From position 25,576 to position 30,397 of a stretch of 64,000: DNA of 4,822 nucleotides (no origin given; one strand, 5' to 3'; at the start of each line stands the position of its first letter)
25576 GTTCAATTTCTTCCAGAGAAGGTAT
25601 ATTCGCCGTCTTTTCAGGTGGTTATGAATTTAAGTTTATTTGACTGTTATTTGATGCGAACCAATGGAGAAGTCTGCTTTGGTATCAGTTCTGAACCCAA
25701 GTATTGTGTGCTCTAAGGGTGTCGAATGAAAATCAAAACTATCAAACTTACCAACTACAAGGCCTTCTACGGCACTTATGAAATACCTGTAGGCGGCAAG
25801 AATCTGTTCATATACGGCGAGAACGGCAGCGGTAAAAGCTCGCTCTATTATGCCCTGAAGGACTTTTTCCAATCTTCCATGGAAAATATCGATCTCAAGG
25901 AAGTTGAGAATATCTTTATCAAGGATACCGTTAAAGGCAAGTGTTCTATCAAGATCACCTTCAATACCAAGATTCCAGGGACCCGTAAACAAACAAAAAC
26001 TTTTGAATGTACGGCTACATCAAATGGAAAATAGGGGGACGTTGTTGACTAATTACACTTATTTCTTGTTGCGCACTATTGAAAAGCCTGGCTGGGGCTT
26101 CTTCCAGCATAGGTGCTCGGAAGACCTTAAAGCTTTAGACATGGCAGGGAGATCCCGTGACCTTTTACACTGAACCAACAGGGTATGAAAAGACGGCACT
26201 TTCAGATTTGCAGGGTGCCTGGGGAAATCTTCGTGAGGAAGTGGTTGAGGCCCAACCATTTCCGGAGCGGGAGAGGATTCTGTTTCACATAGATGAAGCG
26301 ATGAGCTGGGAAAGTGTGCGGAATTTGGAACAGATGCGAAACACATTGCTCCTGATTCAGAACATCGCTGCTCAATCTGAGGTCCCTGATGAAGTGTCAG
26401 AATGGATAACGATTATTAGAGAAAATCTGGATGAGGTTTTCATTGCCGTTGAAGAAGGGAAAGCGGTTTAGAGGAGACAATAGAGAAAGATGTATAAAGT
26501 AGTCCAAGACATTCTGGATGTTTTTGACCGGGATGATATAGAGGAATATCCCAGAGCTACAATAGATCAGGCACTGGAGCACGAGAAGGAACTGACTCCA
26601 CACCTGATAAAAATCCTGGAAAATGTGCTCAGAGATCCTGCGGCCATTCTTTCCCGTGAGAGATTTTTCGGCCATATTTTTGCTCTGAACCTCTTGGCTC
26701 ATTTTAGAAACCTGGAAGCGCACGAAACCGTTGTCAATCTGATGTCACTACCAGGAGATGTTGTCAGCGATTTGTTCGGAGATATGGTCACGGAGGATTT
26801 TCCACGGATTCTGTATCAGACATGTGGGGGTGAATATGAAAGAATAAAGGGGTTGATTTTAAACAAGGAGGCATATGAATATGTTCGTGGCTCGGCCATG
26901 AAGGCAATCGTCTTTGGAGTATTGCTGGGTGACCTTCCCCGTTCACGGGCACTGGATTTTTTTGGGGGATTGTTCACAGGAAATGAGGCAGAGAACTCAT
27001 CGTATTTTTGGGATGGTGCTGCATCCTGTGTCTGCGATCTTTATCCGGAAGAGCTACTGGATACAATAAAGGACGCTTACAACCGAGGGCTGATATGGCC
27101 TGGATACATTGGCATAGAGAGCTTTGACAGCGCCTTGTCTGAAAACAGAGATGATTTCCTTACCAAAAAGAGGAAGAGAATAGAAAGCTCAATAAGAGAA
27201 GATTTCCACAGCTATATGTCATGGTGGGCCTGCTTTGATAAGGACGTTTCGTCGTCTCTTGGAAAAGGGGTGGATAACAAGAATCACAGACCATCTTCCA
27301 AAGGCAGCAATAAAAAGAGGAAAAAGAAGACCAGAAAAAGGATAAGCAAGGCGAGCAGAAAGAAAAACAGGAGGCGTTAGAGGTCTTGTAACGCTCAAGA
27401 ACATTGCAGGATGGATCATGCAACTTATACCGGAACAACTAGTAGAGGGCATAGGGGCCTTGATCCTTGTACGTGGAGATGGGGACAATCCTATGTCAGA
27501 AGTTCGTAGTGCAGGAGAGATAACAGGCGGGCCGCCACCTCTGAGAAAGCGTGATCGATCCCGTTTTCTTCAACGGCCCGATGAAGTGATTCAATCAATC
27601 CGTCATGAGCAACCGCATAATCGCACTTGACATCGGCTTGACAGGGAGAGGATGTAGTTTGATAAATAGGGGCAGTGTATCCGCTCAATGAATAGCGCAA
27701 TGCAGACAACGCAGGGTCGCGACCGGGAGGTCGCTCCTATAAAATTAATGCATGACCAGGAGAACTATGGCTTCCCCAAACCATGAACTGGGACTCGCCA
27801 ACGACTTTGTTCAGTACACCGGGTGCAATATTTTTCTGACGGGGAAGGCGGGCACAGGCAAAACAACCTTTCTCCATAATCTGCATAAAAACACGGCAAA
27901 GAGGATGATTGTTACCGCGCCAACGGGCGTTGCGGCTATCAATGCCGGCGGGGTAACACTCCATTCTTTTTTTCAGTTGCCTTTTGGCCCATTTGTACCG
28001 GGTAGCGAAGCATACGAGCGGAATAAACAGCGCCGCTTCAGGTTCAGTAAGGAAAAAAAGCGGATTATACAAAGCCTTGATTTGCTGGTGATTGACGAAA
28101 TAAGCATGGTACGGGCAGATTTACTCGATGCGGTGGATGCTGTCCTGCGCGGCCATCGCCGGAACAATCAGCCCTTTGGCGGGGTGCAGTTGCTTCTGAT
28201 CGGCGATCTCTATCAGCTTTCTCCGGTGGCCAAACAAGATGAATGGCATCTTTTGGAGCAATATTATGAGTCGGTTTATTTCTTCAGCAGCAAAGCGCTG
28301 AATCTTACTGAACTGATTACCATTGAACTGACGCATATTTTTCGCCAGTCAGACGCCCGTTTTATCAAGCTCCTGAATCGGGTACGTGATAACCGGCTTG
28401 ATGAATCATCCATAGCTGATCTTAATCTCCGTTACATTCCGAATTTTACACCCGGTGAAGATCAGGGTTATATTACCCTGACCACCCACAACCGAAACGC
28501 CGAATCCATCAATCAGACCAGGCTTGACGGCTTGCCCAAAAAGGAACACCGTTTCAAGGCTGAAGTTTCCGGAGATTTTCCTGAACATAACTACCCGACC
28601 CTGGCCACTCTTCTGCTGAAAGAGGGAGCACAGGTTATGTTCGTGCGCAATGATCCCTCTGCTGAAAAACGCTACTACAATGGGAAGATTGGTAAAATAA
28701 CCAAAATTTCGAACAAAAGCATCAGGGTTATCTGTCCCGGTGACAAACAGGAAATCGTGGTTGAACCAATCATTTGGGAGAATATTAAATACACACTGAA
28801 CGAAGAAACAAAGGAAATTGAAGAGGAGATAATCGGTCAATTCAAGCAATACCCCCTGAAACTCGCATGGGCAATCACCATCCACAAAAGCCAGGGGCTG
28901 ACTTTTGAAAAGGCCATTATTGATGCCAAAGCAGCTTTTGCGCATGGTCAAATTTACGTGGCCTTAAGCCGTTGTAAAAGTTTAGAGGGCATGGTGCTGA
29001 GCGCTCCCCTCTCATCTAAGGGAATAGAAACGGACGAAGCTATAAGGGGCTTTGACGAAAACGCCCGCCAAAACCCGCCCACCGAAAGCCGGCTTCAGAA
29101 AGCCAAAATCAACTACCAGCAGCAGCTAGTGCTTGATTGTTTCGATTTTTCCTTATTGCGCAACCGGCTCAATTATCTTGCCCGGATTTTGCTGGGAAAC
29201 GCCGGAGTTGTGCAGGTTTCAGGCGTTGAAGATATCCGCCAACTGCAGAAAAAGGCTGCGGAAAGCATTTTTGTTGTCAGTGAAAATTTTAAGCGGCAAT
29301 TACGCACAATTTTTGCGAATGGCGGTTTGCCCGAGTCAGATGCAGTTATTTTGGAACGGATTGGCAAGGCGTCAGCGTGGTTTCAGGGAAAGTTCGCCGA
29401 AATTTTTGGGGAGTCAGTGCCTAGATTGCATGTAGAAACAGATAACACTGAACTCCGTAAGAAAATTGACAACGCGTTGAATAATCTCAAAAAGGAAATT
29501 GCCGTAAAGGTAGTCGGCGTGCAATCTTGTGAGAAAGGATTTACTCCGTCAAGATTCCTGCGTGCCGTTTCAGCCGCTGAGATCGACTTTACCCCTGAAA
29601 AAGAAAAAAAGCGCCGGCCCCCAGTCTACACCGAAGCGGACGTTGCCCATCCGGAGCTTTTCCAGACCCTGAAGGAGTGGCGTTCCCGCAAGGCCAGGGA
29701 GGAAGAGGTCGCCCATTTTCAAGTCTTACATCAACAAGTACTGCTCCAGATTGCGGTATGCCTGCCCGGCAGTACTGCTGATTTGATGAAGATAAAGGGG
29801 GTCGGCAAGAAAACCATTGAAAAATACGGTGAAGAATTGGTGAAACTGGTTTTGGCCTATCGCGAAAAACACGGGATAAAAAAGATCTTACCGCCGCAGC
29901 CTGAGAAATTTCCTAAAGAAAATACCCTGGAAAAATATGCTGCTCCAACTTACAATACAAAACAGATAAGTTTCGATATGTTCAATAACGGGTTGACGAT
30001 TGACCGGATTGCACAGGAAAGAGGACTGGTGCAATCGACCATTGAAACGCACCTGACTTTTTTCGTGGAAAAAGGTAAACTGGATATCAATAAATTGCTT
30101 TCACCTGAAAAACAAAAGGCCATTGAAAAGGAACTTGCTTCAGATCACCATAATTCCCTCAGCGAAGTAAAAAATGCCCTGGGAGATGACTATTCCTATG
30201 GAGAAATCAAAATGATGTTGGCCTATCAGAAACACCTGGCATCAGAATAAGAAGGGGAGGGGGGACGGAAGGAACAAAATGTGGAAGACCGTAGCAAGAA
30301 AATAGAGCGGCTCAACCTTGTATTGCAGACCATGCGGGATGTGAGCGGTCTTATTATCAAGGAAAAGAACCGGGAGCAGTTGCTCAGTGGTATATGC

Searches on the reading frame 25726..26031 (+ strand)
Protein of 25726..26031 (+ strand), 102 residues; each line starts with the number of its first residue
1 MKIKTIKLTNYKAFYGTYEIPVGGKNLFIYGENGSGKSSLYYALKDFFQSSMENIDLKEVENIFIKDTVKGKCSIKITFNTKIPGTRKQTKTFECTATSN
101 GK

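Call 68: search_protein_families(library=pfam, proteins=[window:25726-26031:+], max_evalue=0.01)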
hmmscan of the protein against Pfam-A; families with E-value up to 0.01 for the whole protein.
window:25726-26031:+ (102 aa): 8 families
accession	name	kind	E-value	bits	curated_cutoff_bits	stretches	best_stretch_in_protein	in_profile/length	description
PF13175.12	AAA_15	-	1.4e-09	38.5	32.1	1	1-79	1-83/374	AAA ATPase domain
PF02463.25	SMC_N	-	2.6e-09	37.3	40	1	3-85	2-89/220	RecF/RecN/SMC N terminal domain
PF13476.12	AAA_23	-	5.5e-06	27.6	27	1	6-82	2-82/201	AAA domain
PF13555.12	AAA_29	-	7.8e-06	26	27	1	4-44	2-42/61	P-loop containing region of AAA domain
PF13304.12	AAA_21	-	6e-05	23.7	27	1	28-57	3-26/304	AAA domain, putative AbiEii toxin, Type IV TA system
PF00005.33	ABC_tran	-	0.00015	22.8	25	1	24-59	11-46/137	ABC transporter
PF13514.12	AAA_27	-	0.00043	20.4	22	1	1-48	1-50/206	AAA domain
PF13166.12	AAA_13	-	0.002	17.4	36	1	28-53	20-45/713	AAA domain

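Call 95: search_protein_families(library=padloc, proteins=[window:25726-26031:+], max_evalue=0.0001)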
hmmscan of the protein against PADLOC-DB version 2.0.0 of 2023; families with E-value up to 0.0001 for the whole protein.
window:25726-26031:+ (102 aa): 40 families (the best 25 are shown)
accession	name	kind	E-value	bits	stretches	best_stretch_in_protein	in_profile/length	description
PDLC02979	AriA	-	2.9e-11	41.8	1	1-100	1-102/373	-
PDLC02730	PbeC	-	6.1e-09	33.2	1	1-44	1-48/651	PbeC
PDLC00271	PtuA1|PtuA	-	5.1e-08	30.9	1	1-98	1-97/421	AAA ATPase domain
PDLC00268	PtuA1|PtuA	-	7.3e-08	30.2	1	3-63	5-64/411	AAA ATPase domain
PDLC02722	PbeC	-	1.3e-07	28.7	1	1-81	1-87/643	PbeC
PDLC02714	PbeC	-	1.8e-07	28.4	1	1-62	1-64/651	PbeC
PDLC02915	ATPase-Toprim_I-B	-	3.7e-07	27.3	1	1-82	1-76/623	-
PDLC04893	PDC-S06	-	4e-07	26.8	1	19-82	92-153/862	-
PDLC00267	PtuA1|PtuA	-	4.9e-07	27.2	1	1-88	1-83/438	AAA ATPase domain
PDLC00090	GajA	-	5.9e-07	26.5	1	1-69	1-68/659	AAA ATPase domain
PDLC00066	GajA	-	1.3e-06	25.3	1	1-79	1-79/567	AAA ATPase domain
PDLC00278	PtuA1|PtuA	-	1.5e-06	25.8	1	1-75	1-75/436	AAA ATPase domain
PDLC04897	PDC-S06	-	1.5e-06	25.1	1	4-52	3-51/727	-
PDLC04135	mad3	-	2e-06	25.6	1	2-45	1-43/374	mads_3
PDLC00081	GajA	-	3.4e-06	24.1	1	1-87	1-81/574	AAA ATPase domain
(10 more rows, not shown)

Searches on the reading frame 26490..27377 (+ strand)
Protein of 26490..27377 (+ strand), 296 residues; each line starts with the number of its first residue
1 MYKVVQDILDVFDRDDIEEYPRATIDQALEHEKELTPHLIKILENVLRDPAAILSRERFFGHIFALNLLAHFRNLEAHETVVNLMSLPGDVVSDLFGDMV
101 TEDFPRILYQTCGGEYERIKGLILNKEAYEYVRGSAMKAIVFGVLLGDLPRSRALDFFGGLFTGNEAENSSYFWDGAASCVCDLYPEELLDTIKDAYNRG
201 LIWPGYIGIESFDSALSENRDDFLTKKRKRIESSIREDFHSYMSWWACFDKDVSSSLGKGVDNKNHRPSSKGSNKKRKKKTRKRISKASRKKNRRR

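Call 9: search_protein_families(library=pfam, proteins=[window:26490-27377:+], max_evalue=0.01)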
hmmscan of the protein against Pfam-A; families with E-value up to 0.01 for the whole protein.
window:26490-27377:+ (296 aa): 1 family
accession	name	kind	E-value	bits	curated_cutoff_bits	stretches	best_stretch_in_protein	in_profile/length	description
PF06685.17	DUF1186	-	8.2e-54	183.2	22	1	7-249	5-246/247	Protein of unknown function (DUF1186)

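Call 95: search_protein_families(library=padloc, proteins=[window:26490-27377:+], max_evalue=0.0001)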
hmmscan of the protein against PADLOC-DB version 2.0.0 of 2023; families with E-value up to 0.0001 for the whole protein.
window:26490-27377:+ (296 aa): 0 families

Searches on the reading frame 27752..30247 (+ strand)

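Call 9: search_protein_families(library=pfam, proteins=[window:27752-30247:+], max_evalue=0.01)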
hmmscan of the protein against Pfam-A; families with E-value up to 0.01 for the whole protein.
window:27752-30247:+ (832 aa): 16 families
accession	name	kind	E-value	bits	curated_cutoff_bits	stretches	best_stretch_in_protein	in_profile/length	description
PF05970.20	PIF1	-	6.4e-29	101.6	25.9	1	20-218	18-219/223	PIF1-like helicase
PF14493.12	HTH_40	-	9.2e-26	90.4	27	1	736-823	1-89/89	Helix-turn-helix domain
PF00570.28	HRDC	-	5.9e-19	68.2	23.8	1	635-700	3-68/68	HRDC domain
PF13604.12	AAA_30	-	2.4e-11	44.2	27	1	28-217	22-174/191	AAA domain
PF13245.12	AAA_19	-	2e-10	41.4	25.1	1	26-160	13-133/134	AAA domain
PF02689.20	Herpes_Helicase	-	3.4e-08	32.4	27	1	362-425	720-786/808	Helicase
PF13538.12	UvrD_C_2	-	1.3e-05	25.4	27.4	1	371-409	1-46/52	UvrD-like helicase C-terminal domain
PF13401.12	AAA_22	-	5.8e-05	23.8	27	1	27-151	8-122/130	AAA domain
PF13191.12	AAA_16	-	0.00012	23.1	32.6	1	22-82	22-70/167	AAA ATPase domain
PF01443.25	Viral_helicase1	-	0.00055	20.3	21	0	29-125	3-76/228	Viral superfamily 1 RNA helicase core domain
PF18335.7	SH3_13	-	0.00085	19.5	41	1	289-324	26-59/65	ATP-dependent RecD-like DNA helicase SH3 domain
PF13479.12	AAA_24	-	0.0054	17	27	0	26-132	4-88/195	AAA domain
PF05127.21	NAT10_TcmA_helicase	-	0.0068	16.7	22.7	0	29-128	2-109/176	RNA cytidine acetyltransferase NAT10/TcmA, helicase domain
PF02367.23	TsaE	-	0.0073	16.7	26.6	0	18-58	13-55/128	Threonylcarbamoyl adenosine biosynthesis protein TsaE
PF13238.12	AAA_18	-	0.0086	17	29.4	0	27-48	1-22/128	AAA domain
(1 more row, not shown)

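Call 95: search_protein_families(library=padloc, proteins=[window:27752-30247:+], max_evalue=0.0001)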
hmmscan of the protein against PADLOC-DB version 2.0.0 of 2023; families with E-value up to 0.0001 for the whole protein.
window:27752-30247:+ (832 aa): 15 families
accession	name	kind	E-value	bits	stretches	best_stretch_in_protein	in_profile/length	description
PDLC05065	PDC-S68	-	7.2e-21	71.7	2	29-159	625-745/1221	-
PDLC04476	PDC-M16A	-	1.7e-15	54.5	1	19-189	19-210/691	-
PDLC05064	PDC-S68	-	1.8e-14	50.5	2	315-410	1006-1092/1273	-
PDLC01734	typeIV_RecD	-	2.4e-14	50.5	1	28-426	358-726/763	RecD_0_IVD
PDLC04475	PDC-M16A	-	6.5e-12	42.8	1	26-361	32-380/721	-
PDLC02861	DpdF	-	1.2e-11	41.7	1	632-707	535-610/611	DpdF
PDLC05066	PDC-S68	-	1.7e-11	40.9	1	29-160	598-722/1202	-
PDLC02864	DpdF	-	2.8e-11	40.9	1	616-701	523-608/610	DpdF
PDLC01148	RecD_like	-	4.5e-10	36.5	1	28-159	332-445/719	RecD/Tra ATPase fused to N-terminal HHH domain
PDLC02865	DpdF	-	8.7e-10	34.8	1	631-700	1428-1497/1499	DpdF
PDLC05035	PDC-S53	-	2.1e-09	34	0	344-409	791-859/900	-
PDLC02863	DpdF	-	1.3e-05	22.3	1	639-704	403-468/488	DpdF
PDLC04472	PDC-M16A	-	3e-05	20.5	0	17-62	232-281/930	-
PDLC04474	PDC-M16A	-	3.7e-05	20.3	0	364-395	641-672/917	-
PDLC02871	DpdF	-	8.4e-05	20.6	0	635-703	65-133/140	DpdF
